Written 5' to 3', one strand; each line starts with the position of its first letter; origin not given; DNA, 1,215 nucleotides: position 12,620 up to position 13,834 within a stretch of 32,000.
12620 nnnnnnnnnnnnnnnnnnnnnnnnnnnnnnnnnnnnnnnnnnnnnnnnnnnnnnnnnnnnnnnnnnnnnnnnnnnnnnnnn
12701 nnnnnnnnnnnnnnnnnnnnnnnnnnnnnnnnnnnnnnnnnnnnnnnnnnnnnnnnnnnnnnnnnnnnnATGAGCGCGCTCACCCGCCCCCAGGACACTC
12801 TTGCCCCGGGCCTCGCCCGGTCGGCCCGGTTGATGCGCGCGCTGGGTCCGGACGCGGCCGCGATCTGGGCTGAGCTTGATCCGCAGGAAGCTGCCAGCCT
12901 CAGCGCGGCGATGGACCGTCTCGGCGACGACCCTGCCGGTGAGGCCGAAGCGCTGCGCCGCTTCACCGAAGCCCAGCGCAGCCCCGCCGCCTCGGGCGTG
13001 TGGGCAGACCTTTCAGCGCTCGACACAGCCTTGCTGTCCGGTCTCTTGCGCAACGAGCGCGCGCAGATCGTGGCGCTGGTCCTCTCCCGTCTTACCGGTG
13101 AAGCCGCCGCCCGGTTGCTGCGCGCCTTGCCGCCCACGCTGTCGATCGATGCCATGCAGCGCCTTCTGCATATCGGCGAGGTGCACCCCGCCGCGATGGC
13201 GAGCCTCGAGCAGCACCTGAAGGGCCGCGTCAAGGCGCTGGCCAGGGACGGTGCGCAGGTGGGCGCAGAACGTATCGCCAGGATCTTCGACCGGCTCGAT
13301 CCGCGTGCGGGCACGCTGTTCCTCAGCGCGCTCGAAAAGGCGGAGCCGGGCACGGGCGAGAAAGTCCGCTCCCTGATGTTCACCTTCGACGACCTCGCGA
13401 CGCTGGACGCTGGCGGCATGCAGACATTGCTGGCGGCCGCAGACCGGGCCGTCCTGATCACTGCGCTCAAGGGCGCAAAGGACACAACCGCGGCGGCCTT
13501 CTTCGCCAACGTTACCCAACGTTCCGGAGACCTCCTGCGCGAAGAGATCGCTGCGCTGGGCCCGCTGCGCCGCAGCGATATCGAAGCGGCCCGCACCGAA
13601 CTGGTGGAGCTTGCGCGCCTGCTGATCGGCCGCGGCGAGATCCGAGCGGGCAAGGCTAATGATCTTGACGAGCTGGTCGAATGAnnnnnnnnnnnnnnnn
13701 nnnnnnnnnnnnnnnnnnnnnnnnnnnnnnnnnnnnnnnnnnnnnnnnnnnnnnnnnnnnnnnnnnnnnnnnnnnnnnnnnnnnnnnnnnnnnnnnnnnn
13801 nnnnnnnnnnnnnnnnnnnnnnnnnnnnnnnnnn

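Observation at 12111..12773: A 220-aa 'mini-FliF': M-ring protein reduced to TM, one RBM-like domain, TM and a FliG-binding tail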

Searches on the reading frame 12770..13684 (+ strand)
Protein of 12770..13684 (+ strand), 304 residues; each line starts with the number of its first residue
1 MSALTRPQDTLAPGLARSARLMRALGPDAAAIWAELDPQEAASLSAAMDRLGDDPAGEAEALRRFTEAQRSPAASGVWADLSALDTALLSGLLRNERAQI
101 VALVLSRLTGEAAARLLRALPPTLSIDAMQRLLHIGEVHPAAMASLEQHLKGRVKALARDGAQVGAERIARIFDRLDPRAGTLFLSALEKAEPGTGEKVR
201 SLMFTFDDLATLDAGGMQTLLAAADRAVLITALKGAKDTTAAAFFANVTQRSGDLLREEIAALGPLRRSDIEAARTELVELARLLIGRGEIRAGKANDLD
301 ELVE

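Call 3: search_protein_families(library=pfam, proteins=[window:12770-13684:+], max_evalue=1)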
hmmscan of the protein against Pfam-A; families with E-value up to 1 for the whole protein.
window:12770-13684:+ (304 aa): 4 families
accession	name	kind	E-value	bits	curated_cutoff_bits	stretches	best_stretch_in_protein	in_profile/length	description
PF01706.21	FliG_C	-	1.7e-31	109.1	23.3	1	187-291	2-106/108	FliG C-terminal domain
PF14841.11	FliG_M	-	2.9e-14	53.5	25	1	89-157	4-72/76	FliG middle domain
PF14842.11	FliG_N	-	1.5e-08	35.7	25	1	14-72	4-64/104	FliG N-terminal domain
PF03448.22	MgtE_N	-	0.017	16.1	25.9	0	101-128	6-33/102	MgtE intracellular N domain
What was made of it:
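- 12770..13684 (+): fliG paralogue (304 aa), start overlapping the mini-fliF stop (ATGA). Pfam FliG_N, FliG_M and FliG_C all hit (call 3).
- On FliG (for the adjacent gene 12770-13684): Pfam FliG_N, FliG_M and FliG_C hit (call 3).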

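Call 4: search_protein_families(library=ncbifam, proteins=[window:12770-13684:+], max_evalue=1)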
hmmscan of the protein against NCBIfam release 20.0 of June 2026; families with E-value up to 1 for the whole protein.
window:12770-13684:+ (304 aa): 3 families
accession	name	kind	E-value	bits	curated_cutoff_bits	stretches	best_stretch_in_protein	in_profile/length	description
TIGR00207.1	fliG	equivalog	1.8e-37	129.5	226.7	1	81-298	115-333/338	flagellar motor switch protein FliG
NF004260.2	PRK05686.2-1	equivalog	1.6e-16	60.4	550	1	75-261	115-301/316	flagellar motor switch protein FliG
NF033550.5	transpos_ISL3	equivalog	0.078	12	180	1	157-250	80-173/370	ISL3 family transposase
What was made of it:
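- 12770..13684 (+): It scores below the TIGR00207 cutoff (129.5 against 226.7, call 4).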

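Call 12: find_homologous_proteins(query=window:12770-13684:+, max_evalue=0.00001)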
Query window:12770-13684:+ (304 aa): 285 proteins with E <= 0.00001 among 8000 candidates; the best 120 are listed.
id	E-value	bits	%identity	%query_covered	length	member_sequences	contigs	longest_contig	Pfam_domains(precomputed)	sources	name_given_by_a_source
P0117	1.6e-172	590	97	100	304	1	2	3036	PF14842.12,PF14841.12,PF01706.22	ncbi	-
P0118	9.3e-172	588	96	100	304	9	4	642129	PF14842.12,PF14841.12,PF01706.22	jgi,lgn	jgi:flagellar motor switch protein FliG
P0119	2.3e-171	587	95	100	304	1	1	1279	PF14842.12,PF14841.12,PF01706.22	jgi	jgi:flagellar motor switch protein FliG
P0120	3.5e-171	586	95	100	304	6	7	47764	PF14842.12,PF14841.12,PF01706.22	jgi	jgi:flagellar motor switch protein FliG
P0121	4.2e-170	582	94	100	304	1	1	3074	PF14842.12,PF14841.12,PF01706.22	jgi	jgi:flagellar motor switch protein FliG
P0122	3.0e-163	560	89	100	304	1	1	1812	PF14842.12,PF14841.12,PF01706.22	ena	-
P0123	1.5e-157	541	88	100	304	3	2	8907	PF14842.12,PF14841.12,PF01706.22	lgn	-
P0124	3.6e-150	517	84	100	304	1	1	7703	PF14842.12,PF14841.12,PF01706.22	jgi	jgi:flagellar motor switch protein FliG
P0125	8.1e-144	496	80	100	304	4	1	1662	PF14842.12,PF14841.12,PF01706.22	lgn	-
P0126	1.8e-143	495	79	100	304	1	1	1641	PF14842.12,PF14841.12,PF01706.22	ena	-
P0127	2.0e-143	495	79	100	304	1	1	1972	PF14842.12,PF14841.12,PF01706.22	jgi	jgi:flagellar motor switch protein FliG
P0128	5.1e-142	490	79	100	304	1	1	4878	PF14842.12,PF14841.12,PF01706.22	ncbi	-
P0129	8.2e-142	490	79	100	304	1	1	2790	PF14842.12,PF14841.12,PF01706.22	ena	-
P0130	1.2e-141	489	79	100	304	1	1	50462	PF14842.12,PF14841.12,PF01706.22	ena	-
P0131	1.2e-141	489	79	100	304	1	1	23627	PF14842.12,PF14841.12,PF01706.22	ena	-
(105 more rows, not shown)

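Call 62: search_solved_structures(query=window:12770-13684:+, max_evalue=0.00001, show_alignments=3)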
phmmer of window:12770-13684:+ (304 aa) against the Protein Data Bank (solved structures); distinct sequences matched with E-value up to 0.00001: 11.
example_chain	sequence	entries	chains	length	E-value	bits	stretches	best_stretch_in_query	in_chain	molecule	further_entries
8z4d_1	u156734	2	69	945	1.4e-28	103.6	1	81-293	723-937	Flagellar M-ring protein,Flagellar motor switch protein FliG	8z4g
3hjl_A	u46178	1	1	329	6.5e-28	101.4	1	74-294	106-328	Flagellar motor switch protein fliG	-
1lkv_X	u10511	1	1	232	3.3e-27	99.1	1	85-295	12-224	FLAGELLAR MOTOR SWITCH PROTEIN FLIG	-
4fhr_B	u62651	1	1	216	5.4e-27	98.4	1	84-291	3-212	Flagellar motor switch protein FliG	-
3ajc_A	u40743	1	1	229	3.9e-25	92.3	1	85-295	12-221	Flagellar motor switch protein fliG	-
3usw_A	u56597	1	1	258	7.9e-25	91.3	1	60-299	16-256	Flagellar motor switch protein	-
3usy_A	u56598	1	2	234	1.8e-24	90.2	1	83-299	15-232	Flagellar motor switch protein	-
8umd_B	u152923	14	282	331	5.2e-24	88.6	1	74-298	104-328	Flagellar motor switch protein FliG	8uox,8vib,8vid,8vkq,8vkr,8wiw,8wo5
8umx_B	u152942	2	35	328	4.6e-20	75.7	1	74-298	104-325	Flagellar motor switch protein FliG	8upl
1qc7_A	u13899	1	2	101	8.9e-13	51.8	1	203-295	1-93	PROTEIN (FLIG)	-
8ucs_H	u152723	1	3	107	1.7e-10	44.4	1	205-295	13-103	Flagellar motor switch protein FliG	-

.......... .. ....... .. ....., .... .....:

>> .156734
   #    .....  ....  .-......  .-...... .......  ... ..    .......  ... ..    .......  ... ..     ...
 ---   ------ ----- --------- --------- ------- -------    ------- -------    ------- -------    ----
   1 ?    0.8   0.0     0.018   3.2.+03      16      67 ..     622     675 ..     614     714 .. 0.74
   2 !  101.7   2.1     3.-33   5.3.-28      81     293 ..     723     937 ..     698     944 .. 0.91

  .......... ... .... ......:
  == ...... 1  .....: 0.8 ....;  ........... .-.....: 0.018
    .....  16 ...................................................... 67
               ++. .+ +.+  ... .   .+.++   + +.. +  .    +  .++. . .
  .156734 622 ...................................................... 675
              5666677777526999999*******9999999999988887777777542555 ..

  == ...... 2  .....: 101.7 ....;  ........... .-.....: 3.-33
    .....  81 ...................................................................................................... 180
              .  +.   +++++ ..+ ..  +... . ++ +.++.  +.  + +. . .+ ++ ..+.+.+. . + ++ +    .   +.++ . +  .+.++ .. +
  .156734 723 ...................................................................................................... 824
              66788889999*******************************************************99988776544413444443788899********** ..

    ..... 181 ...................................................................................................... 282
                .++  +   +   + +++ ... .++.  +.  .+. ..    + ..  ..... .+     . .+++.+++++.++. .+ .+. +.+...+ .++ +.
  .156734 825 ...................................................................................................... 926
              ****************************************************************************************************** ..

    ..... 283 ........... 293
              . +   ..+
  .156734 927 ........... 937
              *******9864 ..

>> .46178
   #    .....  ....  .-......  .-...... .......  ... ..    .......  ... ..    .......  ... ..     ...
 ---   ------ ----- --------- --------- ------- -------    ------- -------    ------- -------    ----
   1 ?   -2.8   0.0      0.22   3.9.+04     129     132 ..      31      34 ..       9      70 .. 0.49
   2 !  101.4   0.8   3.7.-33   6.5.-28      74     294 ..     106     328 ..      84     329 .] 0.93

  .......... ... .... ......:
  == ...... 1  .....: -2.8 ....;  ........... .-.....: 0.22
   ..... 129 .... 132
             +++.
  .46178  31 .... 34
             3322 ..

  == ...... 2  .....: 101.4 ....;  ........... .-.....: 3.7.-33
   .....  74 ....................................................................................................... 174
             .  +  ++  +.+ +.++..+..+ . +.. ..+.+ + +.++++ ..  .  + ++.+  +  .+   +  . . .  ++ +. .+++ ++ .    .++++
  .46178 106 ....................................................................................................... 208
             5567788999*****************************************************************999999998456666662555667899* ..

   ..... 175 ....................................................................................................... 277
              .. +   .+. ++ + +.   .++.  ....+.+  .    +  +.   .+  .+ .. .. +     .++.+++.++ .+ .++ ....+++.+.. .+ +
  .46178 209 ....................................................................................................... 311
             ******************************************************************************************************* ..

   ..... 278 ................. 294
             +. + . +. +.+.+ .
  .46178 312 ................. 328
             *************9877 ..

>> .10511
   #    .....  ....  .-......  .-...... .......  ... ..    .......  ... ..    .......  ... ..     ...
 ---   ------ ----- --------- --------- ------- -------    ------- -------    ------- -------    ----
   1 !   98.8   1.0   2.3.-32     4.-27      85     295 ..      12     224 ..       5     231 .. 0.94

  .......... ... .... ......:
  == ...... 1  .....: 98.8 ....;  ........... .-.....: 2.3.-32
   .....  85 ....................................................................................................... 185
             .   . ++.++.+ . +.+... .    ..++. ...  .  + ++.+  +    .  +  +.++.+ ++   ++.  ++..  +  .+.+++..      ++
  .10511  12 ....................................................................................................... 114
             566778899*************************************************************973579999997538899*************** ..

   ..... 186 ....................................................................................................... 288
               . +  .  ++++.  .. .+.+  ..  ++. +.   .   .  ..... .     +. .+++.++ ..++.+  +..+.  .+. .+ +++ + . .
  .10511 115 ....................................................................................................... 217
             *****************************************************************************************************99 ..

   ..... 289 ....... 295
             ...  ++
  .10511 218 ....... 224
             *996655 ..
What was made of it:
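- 12770..13684 (+): PDB FliG chains match at E 1e-28 (call 62).
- On FliG (for the adjacent gene 12770-13684): PDB alignments (call 62).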

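Call 95: predict_structure(alignment_id=A8)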
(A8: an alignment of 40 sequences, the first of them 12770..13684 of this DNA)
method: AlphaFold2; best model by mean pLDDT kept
length: 304 residues; sequences in the alignment: 40
mean_pLDDT: 69.0   pTM: 0.36
mean pLDDT of the five models: 69.0, 63.8, 61.5, 55.7, 51.1
residues with pLDDT >= 90: 0; 70-90: 183; 50-70: 82; < 50: 39
segments of 3 or more residues with pLDDT < 50: 1-10, 69-73, 161-167, 295-304
pLDDT, mean of each block of 10 residues (from residue 1): 34 67 73 73 76 67 57 61 82 84 83 85 84 77 80 69 48 50 59 56 64 70 79 78 74 80 81 78 72 49 29
secondary structure, 60 per line:
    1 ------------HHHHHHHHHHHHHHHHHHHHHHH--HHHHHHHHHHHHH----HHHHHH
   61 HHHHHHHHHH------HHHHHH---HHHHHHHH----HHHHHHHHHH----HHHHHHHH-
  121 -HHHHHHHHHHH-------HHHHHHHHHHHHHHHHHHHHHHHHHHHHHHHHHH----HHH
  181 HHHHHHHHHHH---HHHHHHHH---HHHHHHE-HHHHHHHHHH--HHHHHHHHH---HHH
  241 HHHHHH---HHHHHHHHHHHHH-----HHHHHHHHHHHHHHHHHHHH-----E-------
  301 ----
elements in order: H13-35 H38-50 H55-70 H77-82 H86-93 H98-107 H112-119 H122-132 H140-173 H178-191 H195-202 H206-211 H214-223 H226-234 H238-246 H250-262 H268-287

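Call 97: fold_search(model_id=the predicted structure, library=pdb)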
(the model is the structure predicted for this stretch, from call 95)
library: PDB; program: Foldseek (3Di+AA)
matches with E <= 10: 150; with E <= 0.001: 14
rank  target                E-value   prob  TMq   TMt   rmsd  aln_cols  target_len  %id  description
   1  8wo5_B5               1.1e-13  1.00  0.30  0.29  20.6       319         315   25  Cryo-EM structure of the intact flagellar motor-hook complex in the CCW state (released 2024-09-04)
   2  8wiw_3                5.0e-13  1.00  0.34  0.33  21.9       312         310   26  Cryo-EM structure of the flagellar C ring in the CW state (released 2024-09-04)
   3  3hjl                  6.7e-13  1.00  0.30  0.28  19.0       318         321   24  The structure of full-length FliG from Aquifex aeolicus (released 2010-08-04)
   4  8umd_B                9.4e-13  1.00  0.31  0.29  20.2       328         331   25  Cryo-EM structure of a single subunit of a Counterclockwise-locked form of the Salmonella enterica Typhimurium flagell (released 2024-01-24)
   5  9n49_G                1.9e-12  1.00  0.31  0.30  20.4       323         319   25  C-ring - single subunit of the 34-mer CCW flagellar switch complex - FliF, FliG, FliM, and FliN from Salmonella (released 2025-03-12)
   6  8umx_B                1.8e-11  1.00  0.35  0.33  21.8       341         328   24  Cryo-EM structure of a single subunit of a Clockwise-locked form of the Salmonella enterica Typhimurium flagellar C-ri (released 2024-01-24)
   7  3usy_B                3.7e-11  1.00  0.34  0.44  15.6       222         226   24  Crystal structure of Flig (residue 116-343) from H. Pylori (released 2011-12-14)
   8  3usy_A                8.3e-11  1.00  0.33  0.43  16.7       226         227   25  Crystal structure of Flig (residue 116-343) from H. Pylori (released 2011-12-14)
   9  1lkv                  1.4e-10  1.00  0.36  0.49  13.7       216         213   29  Crystal Structure of the Middle and C-terminal Domains of the Flagellar Rotor Protein FliG (released 2002-07-10)
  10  8vib_G                1.6e-10  1.00  0.34  0.33  21.6       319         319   24  CW Flagellar Switch Complex - FliF, FliG, FliM, and FliN forming single subunit of the C-ring from Salmonella (released 2024-02-28)
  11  3usw                  2.0e-10  1.00  0.31  0.43  15.9       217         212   24  Crystal structure of FliG (residues 86-343) from H. pylori (released 2011-12-14)
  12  4fhr_B                9.7e-10  1.00  0.31  0.44  17.2       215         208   29  Crystal structure of the complex between the flagellar motor proteins FliG and FliM. (released 2012-08-22)
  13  3ajc                  2.0e-09  1.00  0.36  0.50  14.7       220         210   29  Structure of the MC domain of FliG (PEV), a CW-biased mutant (released 2011-05-11)
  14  1qc7_A                1.1e-04  1.00  0.29  0.83   1.7        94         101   35  T. MARITIMA FLIG C-TERMINAL DOMAIN (released 1999-08-13)
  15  1qc7_B                1.6e-03  1.00  0.28  0.90   1.5        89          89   37  T. MARITIMA FLIG C-TERMINAL DOMAIN (released 1999-08-13)
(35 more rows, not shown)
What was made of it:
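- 12770..13684 (+): The AF2 model hits full-length Salmonella and Aquifex FliG at E 1e-13 (calls 95, 97).
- On FliG (for the adjacent gene 12770-13684): The fold matches full-length FliG at E 1e-13 (calls 95, 97).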
